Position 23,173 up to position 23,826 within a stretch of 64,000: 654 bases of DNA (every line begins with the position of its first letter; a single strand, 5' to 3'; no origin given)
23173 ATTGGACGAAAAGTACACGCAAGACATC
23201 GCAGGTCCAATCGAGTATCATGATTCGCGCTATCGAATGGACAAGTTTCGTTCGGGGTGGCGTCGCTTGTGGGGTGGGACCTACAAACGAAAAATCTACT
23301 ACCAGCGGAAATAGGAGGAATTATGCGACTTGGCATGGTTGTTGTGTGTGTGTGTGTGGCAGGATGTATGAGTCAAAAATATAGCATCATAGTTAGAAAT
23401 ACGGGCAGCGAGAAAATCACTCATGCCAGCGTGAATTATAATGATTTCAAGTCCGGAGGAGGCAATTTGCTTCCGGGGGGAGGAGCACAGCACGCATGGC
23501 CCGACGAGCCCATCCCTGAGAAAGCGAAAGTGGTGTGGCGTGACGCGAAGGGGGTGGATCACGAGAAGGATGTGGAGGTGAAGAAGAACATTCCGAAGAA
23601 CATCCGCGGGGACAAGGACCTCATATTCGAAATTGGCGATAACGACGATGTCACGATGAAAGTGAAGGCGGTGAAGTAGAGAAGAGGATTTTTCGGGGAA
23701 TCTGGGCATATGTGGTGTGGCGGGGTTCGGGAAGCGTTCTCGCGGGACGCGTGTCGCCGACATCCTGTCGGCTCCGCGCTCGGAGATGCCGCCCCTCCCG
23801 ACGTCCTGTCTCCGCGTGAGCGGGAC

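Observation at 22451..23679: Rhs C-terminal tip is a DUF2235/Tle1-like lipase with a downstream lipoprotein (putative immunity), both compositionally foreign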

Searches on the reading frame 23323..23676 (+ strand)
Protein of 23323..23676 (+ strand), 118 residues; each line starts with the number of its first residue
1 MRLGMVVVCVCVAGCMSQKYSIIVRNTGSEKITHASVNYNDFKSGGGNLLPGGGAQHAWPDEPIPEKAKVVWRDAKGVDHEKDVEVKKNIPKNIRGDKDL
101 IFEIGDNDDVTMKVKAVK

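Call 6: search_protein_families(library=pfam, proteins=[window:23323-23676:+], max_evalue=0.1)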
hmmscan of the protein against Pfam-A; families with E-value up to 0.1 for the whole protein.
window:23323-23676:+ (118 aa): 0 families

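Call 7: search_protein_families(library=ncbifam, proteins=[window:23323-23676:+], max_evalue=0.1)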
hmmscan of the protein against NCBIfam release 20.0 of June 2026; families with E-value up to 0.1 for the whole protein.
window:23323-23676:+ (118 aa): 0 families

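Call 11: find_homologous_proteins(query=window:23323-23676:+, max_evalue=0.001)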
Query window:23323-23676:+ (118 aa): 1 proteins with E <= 0.001 among 3 candidates.
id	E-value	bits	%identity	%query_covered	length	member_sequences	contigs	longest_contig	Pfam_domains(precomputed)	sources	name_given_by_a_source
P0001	2.8e-74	265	100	100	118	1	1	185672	-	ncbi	ncbi:MAG: hypothetical protein V1809_09720 [Planctomycetota bacterium]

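Call 33: search_protein_families(library=pfam, proteins=[window:23323-23676:+], max_evalue=10)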
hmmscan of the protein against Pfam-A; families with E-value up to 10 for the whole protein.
window:23323-23676:+ (118 aa): 0 families

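Call 36: search_protein_representatives(protein=window:23323-23676:+)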
Query: 118 residues. Proteins with E-value up to 0.001 (for the whole library): 203; up to 1e-10: 41; up to 1e-30: 1. The best 150 are listed.
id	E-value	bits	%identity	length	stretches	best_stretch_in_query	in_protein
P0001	9.0e-75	264.6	100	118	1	1-118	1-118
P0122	1.2e-19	86.7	44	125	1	7-114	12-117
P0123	1.2e-19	86.7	43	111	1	11-113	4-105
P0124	8.7e-18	80.7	32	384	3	21-111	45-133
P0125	1.2e-17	80.3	42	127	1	7-111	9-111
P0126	2.1e-17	79.4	41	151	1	8-115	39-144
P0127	3.3e-17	78.8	43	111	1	10-113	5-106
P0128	3.0e-16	75.7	41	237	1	7-110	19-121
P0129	1.0e-15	74.0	41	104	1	6-97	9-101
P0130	3.5e-15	72.3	44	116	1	4-112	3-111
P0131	3.9e-15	72.2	40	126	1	11-113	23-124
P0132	4.2e-15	72.0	40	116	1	6-111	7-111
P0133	6.0e-15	71.5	40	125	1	6-112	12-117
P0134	6.1e-15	71.5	40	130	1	7-108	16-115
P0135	6.8e-15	71.4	38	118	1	8-112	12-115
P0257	2.0e-05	40.8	25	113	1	2-112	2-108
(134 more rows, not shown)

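Call 38: search_protein_families(library=pfam, alignment_id=A1, max_evalue=0.01)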
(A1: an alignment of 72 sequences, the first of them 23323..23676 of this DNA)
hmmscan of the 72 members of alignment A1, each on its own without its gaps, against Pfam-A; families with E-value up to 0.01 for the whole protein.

A. member 1, window:23323-23676:+ (118 aa): 0 families

B. families by the number of members that match (of 72 scanned): 1 family
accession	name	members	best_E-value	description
PF21466.3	GH101_dom-5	1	0.0094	Endo-alpha-N-acetylgalactosaminidase, domain 5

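Call 42: search_solved_structures(query=A2, max_evalue=1)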
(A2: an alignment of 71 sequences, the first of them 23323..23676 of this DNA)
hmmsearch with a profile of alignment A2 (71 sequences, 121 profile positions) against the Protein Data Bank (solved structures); distinct sequences matched with E-value up to 1: 4.
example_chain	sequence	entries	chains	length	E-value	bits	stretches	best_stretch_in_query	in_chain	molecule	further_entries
6d0t_A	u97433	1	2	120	0.019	17.9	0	67-102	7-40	BB1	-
6sga_F3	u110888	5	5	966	0.18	14.8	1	30-96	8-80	mt-SAF3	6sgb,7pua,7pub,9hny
3dfr_A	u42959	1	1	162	0.96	12.5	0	43-92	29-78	DIHYDROFOLATE REDUCTASE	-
1ao8_A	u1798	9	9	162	0.98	12.4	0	43-92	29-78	DIHYDROFOLATE REDUCTASE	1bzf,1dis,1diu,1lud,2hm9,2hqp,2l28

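Call 47: find_homologous_proteins(query=A2, max_evalue=0.00001)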
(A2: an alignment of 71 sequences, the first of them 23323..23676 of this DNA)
Query A2 (71 sequences) (118 aa, profile of the alignment): 9 proteins with E <= 0.00001 among 815 candidates.
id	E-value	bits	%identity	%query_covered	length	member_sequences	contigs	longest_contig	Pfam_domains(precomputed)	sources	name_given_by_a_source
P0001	4.4e-36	141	100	100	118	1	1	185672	-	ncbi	ncbi:MAG: hypothetical protein V1809_09720 [Planctomycetota bacterium]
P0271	1.5e-30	123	29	94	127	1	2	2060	-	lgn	-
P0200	2.3e-28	116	26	88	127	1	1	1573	-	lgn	-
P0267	8.1e-28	114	24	96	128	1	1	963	-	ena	-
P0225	6.6e-26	108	25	83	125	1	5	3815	-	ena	-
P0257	2.3e-23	100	26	95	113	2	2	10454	-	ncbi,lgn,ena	-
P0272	1.2e-22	98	28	78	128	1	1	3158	-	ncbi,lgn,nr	ncbi:MAG TPA: hypothetical protein VHC95_12675 [Opitutales bacterium]|nr:hypothetical protein [Opitu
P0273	7.6e-19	86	24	95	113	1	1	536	-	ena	-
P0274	7.8e-19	85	23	91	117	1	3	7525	-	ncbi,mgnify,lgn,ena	mgnify:CR=1 FL=1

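Call 48: find_encoding_contigs(protein=P0257, flank=5000, max_places=2)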
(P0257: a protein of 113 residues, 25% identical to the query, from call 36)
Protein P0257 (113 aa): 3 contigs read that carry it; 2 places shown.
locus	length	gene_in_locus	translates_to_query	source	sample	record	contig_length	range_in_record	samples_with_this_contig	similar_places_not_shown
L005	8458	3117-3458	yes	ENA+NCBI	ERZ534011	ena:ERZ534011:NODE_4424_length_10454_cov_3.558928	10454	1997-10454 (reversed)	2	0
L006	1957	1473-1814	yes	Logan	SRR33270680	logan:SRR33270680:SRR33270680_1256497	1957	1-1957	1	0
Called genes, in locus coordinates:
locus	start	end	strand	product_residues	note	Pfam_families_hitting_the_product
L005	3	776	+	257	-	?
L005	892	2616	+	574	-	PF09994:T6SS_Tle1-like_cat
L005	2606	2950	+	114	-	-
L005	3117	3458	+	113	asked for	-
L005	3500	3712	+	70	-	-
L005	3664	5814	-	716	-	-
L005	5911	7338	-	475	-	PF00753:Lactamase_B (faint)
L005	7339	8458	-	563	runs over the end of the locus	-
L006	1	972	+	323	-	?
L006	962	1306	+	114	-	-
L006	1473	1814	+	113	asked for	-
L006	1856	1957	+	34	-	?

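Call 49: find_encoding_contigs(protein=P0274, flank=5000, max_places=2)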
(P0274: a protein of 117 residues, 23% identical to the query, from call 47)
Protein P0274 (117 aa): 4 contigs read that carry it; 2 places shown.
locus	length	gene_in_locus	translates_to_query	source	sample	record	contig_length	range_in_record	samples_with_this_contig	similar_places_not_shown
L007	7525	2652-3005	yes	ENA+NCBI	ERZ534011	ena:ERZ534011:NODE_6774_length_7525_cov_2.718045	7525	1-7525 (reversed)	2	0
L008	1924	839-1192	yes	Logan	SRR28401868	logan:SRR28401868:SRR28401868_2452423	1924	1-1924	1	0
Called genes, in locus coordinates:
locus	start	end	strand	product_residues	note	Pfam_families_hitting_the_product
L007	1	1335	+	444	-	?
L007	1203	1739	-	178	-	-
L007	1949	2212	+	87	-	-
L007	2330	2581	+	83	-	-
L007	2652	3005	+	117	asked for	-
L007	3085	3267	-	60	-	-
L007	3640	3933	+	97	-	-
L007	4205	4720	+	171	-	PF04542:Sigma70_r2, PF22029:PhyR_sigma2 (weak), PF08281:Sigma70_r4_2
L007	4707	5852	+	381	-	PF13490:zf-HC2 (faint)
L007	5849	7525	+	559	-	?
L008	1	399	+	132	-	?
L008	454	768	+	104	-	-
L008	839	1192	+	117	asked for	-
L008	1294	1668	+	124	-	-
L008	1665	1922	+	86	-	?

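Call 50: find_encoding_contigs(protein=P0122, flank=5000, max_places=2)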
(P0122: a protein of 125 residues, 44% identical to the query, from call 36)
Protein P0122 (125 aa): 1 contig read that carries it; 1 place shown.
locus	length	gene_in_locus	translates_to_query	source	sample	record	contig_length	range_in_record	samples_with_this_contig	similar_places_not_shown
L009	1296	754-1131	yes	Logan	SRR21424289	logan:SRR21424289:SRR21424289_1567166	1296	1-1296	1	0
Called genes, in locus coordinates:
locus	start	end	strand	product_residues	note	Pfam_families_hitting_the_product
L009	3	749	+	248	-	?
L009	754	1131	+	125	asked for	-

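Call 51: search_protein_families(library=pfam, proteins=[L007:1-1335:+, L008:1-399:+, L009:3-749:+, L006:1-972:+, L005:892-2613:+], max_evalue=0.01)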
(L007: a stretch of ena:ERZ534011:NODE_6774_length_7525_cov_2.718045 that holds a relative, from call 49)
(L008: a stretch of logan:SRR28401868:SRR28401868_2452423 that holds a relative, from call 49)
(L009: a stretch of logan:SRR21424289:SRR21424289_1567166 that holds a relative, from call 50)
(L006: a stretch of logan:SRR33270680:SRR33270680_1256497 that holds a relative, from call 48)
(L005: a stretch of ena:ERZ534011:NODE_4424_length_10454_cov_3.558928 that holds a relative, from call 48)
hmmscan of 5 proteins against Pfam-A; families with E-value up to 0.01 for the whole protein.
L007:1-1335:+ (444 aa): 1 family
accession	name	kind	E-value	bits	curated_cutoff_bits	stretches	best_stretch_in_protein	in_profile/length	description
PF09994.14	T6SS_Tle1-like_cat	-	3.3e-23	82.9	27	2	156-269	6-128/287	T6SS, Phospholipase effector Tle1-like, catalytic domain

L008:1-399:+ (132 aa): 0 families

L009:3-749:+ (248 aa): 1 family
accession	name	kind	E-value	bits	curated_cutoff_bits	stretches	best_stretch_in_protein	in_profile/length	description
PF09994.14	T6SS_Tle1-like_cat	-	7e-34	117.9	27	2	100-201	172-287/287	T6SS, Phospholipase effector Tle1-like, catalytic domain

L006:1-972:+ (323 aa): 1 family
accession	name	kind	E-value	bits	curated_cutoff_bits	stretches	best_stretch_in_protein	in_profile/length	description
PF09994.14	T6SS_Tle1-like_cat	-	2.4e-38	132.6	27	2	162-267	166-287/287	T6SS, Phospholipase effector Tle1-like, catalytic domain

L005:892-2613:+ (574 aa): 1 family
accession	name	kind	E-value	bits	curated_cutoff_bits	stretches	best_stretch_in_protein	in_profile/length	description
PF09994.14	T6SS_Tle1-like_cat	-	1.6e-37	129.8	27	2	413-518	166-287/287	T6SS, Phospholipase effector Tle1-like, catalytic domain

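Call 52: predict_structure(alignment_id=A2)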
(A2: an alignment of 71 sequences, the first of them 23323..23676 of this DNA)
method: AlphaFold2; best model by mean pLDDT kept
length: 118 residues; sequences in the alignment: 71
mean_pLDDT: 91.9   pTM: 0.83
mean pLDDT of the five models: 91.9, 91.9, 91.7, 91.3, 91.0
residues with pLDDT >= 90: 96; 70-90: 7; 50-70: 15; < 50: 0
segments of 3 or more residues with pLDDT < 50: none
pLDDT, mean of each block of 10 residues (from residue 1): 61 75 98 98 96 97 97 98 97 92 98 95
secondary structure, 60 per line:
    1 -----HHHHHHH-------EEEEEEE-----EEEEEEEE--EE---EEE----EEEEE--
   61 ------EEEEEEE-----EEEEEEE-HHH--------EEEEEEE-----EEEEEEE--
elements in order: H6-12 E20-26 E32-39 E47-49 E54-58 E67-73 E79-85 E98-104 E110-116

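Call 58: fold_search(model_id=the predicted structure, library=pdb)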
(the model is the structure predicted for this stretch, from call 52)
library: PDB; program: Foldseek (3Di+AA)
matches with E <= 10: 839; with E <= 0.001: 1
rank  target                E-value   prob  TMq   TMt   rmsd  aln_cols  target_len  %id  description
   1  2mca_MODEL_1_A        4.0e-05  1.00  0.55  0.62   4.6       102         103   15  NMR structure of the protein YP_002937094.1 from Eubacterium rectale (released 2013-09-04)
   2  8vli_B                1.9e-03  1.00  0.50  0.14   4.1       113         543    6  Cryo-EM structure of human HGSNAT bound with CoA and product analog (released 2024-06-26)
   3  8vly_A                2.3e-03  1.00  0.44  0.14   4.7       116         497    8  Cryo-EM structure of human HGSNAT in transition state (released 2024-06-26)
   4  8vly_B                2.8e-03  1.00  0.46  0.15   4.7       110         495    7  Cryo-EM structure of human HGSNAT in transition state (released 2024-06-26)
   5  6myi_C                3.6e-03  0.91  0.31  0.28  13.3       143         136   10  Pleurotus ostreatus OstreolysinA (released 2019-02-13)
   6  4oeb_A                7.7e-03  0.89  0.31  0.29  11.6       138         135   11  Structure of membrane binding protein pleurotolysin A from Pleurotus ostreatus (released 2015-02-18)
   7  7pmy_A                8.6e-03  0.98  0.37  0.10   5.8       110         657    8  HsPepT2 bound to Ala-Phe in the inward facing partially occluded conformation (released 2021-10-20)
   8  6myj_A                9.6e-03  0.85  0.32  0.29  10.5       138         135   13  Pleurotus ostreatus OstreolysinA plus sphingomyelin (released 2019-02-13)
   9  6g7g_MODEL_1_A        1.1e-02  1.00  0.52  0.53   4.7       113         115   13  Structure of SPH (Self-Incompatibility Protein Homologue) proteins, a widespread family of small, highly stabl (released 2019-03-06)
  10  6myk_B                1.1e-02  0.80  0.30  0.27  12.2       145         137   10  Pleurotus ostreatus OstreolysinA mutant E69A with Bis-Tris (released 2019-02-13)
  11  5a9d_A                1.2e-02  0.99  0.40  0.28   9.6       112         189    6  Crystal structure of the extracellular domain of PepT1 (released 2015-09-09)
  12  6myk_A                1.3e-02  0.82  0.32  0.29  11.6       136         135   12  Pleurotus ostreatus OstreolysinA mutant E69A with Bis-Tris (released 2019-02-13)
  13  6myi_B                1.3e-02  0.77  0.31  0.28  12.2       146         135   12  Pleurotus ostreatus OstreolysinA (released 2019-02-13)
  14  8vlg_B                1.3e-02  1.00  0.49  0.14   4.2       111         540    8  Cryo-EM structure of human HGSNAT bound with Acetyl-CoA and substrate analog (released 2024-06-26)
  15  7pmx_A                1.4e-02  1.00  0.44  0.10   5.4       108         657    6  HsPepT1 bound to Ala-Phe in the outward facing open conformation (released 2021-10-20)
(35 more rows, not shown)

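Call 93: search_protein_families(library=pfam, proteins=[L005:2606-2947:+], max_evalue=0.01)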
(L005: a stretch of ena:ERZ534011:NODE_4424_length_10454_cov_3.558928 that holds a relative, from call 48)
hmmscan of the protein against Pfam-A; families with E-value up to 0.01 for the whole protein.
L005:2606-2947:+ (114 aa): 0 families
